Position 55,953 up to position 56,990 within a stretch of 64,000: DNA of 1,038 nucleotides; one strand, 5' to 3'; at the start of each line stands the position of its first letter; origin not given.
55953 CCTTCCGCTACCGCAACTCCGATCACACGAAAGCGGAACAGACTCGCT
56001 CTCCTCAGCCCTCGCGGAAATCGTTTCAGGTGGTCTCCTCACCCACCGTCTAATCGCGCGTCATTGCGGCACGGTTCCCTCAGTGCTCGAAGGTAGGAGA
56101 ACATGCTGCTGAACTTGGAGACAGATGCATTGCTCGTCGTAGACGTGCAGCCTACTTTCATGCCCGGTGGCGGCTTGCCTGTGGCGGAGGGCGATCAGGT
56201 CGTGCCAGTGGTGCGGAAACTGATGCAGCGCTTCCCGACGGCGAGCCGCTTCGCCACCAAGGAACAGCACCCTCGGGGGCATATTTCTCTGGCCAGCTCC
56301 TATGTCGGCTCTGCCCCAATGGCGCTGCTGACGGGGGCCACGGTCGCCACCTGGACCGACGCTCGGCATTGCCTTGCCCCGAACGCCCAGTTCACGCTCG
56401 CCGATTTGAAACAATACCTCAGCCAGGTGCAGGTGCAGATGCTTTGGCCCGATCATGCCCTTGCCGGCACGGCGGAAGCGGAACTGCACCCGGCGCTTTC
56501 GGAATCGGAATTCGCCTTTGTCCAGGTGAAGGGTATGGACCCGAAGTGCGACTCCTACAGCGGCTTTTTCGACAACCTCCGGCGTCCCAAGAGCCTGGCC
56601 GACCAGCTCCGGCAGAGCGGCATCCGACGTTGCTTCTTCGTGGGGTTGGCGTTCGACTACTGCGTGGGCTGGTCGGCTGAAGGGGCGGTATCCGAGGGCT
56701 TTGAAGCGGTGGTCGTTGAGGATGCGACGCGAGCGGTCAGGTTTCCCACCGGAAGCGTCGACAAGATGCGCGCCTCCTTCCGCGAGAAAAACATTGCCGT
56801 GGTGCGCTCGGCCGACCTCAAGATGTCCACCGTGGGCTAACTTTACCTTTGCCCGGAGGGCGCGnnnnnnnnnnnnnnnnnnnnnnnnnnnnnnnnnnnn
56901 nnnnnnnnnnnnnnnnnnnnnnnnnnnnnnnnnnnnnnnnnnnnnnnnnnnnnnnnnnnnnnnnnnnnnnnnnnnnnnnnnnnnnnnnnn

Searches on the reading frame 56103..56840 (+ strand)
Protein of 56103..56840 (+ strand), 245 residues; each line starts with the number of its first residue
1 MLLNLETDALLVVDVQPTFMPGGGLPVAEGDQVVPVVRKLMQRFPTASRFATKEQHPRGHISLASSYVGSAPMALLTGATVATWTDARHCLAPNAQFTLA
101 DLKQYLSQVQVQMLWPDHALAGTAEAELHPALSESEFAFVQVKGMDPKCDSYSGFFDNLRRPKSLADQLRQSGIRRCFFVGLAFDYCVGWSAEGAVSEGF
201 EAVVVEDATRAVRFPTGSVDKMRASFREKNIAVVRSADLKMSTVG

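Call 32: search_protein_families(library=pfam, proteins=[window:56103-56840:+], max_evalue=0.00001)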
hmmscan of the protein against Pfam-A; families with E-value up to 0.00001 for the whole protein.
window:56103-56840:+ (245 aa): 1 family
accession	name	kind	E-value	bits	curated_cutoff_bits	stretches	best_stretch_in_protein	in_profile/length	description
PF00857.26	Isochorismatase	-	6e-14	52.9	27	1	9-212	2-151/175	Isochorismatase domain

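Call 39: find_related_loci(query=window:56103-56837:+, collection=metagenome_contigs, flank=6000)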
Query window:56103-56837:+ (245 aa) in metagenome_contigs; peptide patterns used: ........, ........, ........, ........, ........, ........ (x = any residue, [..] = any of these).
189 stretches matched a pattern; 147 encode a relative of the query (tblastn E <= 1e-3); the best 80 are kept; 80 distinct loci.
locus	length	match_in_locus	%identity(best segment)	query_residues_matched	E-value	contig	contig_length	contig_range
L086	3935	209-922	54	1-239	4e-82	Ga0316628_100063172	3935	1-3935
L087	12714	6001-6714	53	1-239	2e-79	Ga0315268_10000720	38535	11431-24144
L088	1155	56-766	51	1-239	6e-84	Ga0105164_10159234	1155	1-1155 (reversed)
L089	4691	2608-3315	53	8-239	8e-78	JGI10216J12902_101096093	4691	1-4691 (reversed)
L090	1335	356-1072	54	8-239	1e-82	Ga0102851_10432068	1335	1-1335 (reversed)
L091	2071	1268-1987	51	8-244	2e-79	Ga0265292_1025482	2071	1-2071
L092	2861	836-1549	54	1-239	3e-77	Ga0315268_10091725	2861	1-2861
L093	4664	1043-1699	56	8-222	2e-75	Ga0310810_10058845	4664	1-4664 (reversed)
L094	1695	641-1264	58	6-212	3e-74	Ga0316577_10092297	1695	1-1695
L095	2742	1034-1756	49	2-239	1e-70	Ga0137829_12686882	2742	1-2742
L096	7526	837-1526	54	3-239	8e-75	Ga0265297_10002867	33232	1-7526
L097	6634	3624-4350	58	1-245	1e-63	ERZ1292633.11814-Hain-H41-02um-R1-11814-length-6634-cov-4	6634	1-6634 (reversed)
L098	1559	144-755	43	6-239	5e-56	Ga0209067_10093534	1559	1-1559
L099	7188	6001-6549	47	3-215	3e-53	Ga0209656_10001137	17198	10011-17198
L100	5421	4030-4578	47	3-215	3e-53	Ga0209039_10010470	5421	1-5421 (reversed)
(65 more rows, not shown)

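Call 41: find_homologous_proteins(query=window:56103-56837:+, max_evalue=1e-30)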
Query window:56103-56837:+ (245 aa): 1188 proteins with E <= 1e-30 among 2473 candidates; the best 120 are listed.
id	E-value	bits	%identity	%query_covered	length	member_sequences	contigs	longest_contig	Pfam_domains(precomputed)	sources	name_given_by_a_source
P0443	2.3e-159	546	100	100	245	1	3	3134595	PF00857.27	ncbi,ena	-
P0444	4.5e-141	486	89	100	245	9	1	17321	PF00857.27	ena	-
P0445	5.9e-129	447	83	98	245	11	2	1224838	PF00857.27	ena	-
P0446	1.9e-126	438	81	98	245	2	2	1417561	PF00857.27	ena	-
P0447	1.1e-124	433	79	98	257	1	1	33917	PF00857.27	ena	-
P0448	1.6e-124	432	81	99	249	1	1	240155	PF00857.27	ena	-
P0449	1.5e-123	429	80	100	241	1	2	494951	PF00857.27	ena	-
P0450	7.5e-121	420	79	99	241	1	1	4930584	PF00857.27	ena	-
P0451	1.3e-100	354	66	96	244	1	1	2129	PF00857.27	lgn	-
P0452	8.3e-100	351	64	98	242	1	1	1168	PF00857.27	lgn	-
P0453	6.1e-95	335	64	98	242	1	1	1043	PF00857.27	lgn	-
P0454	1.7e-94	334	64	98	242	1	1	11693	PF00857.27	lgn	-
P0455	2.8e-90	320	61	98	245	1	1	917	PF00857.27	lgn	-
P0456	1.2e-89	318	60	97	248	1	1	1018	PF00857.27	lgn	-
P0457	3.2e-89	317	61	96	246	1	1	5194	PF00857.27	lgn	-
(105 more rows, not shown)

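Call 42: find_encoding_contigs(protein=P0454, flank=10000, max_places=2)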
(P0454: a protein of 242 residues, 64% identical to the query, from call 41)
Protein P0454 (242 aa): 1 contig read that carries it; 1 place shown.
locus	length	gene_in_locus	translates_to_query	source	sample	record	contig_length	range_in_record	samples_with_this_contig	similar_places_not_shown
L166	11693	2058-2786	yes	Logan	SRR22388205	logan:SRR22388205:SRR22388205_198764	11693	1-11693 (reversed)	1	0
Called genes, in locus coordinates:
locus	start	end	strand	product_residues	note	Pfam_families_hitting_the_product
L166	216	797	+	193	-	PF02572:CobA_CobO_BtuR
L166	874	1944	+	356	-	PF03747:ADP_ribosyl_GH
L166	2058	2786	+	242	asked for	PF00857:Isochorismatase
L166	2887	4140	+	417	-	PF17767:NAPRTase_N, PF04095:NAPRTase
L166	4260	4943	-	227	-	PF00535:Glycos_transf_2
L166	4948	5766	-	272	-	PF13489:Methyltransf_23, PF05148:Methyltransf_8 (faint), PF08241:Methyltransf_11, PF08242:Methyltransf_12, PF13649:Methyltransf_25, PF13847:Methyltransf_31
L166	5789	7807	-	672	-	PF11028:TMEM260_N, PF13431:TPR_17 (faint)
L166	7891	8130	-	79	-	-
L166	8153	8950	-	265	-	PF01442:Apolipoprotein (weak)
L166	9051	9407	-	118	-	-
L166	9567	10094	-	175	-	PF00300:His_Phos_1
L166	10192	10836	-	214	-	PF01161:PBP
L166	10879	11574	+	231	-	PF01255:Prenyltransf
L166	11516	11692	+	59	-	?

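Call 43: find_encoding_contigs(protein=P0447, flank=10000, max_places=2)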
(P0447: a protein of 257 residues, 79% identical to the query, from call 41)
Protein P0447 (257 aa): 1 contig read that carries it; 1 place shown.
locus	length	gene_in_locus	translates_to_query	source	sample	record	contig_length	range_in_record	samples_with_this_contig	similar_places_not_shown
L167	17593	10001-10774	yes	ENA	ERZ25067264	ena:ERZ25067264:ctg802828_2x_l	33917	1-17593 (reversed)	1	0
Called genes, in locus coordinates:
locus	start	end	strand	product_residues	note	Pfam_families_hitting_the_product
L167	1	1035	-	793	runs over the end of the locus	PF01315:Ald_Xan_dh_C, PF02738:MoCoBD_1, PF20256:MoCoBD_2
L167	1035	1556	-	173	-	PF00111:Fer2 (weak), PF01799:Fer2_2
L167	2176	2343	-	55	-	-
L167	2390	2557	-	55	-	PF07295:DUF1451 (weak)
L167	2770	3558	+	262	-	PF00116:COX2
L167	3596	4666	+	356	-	PF00115:COX1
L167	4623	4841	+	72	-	PF00115:COX1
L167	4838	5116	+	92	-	PF00115:COX1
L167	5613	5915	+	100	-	-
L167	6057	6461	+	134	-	-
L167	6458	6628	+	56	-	PF00510:COX3 (weak)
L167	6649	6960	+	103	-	PF03626:COX4_pro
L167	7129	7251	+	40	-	-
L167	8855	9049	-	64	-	-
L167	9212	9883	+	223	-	PF14014:DUF4230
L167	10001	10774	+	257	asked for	PF00857:Isochorismatase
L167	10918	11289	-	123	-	-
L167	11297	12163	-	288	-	PF01261:AP_endonuc_2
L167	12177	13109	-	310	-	PF02826:2-Hacid_dh_C (weak), PF03446:NAD_binding_2, PF14833:NAD_binding_11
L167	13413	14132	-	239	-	-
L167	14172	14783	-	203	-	PF00857:Isochorismatase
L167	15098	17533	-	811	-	PF04151:PPC (faint)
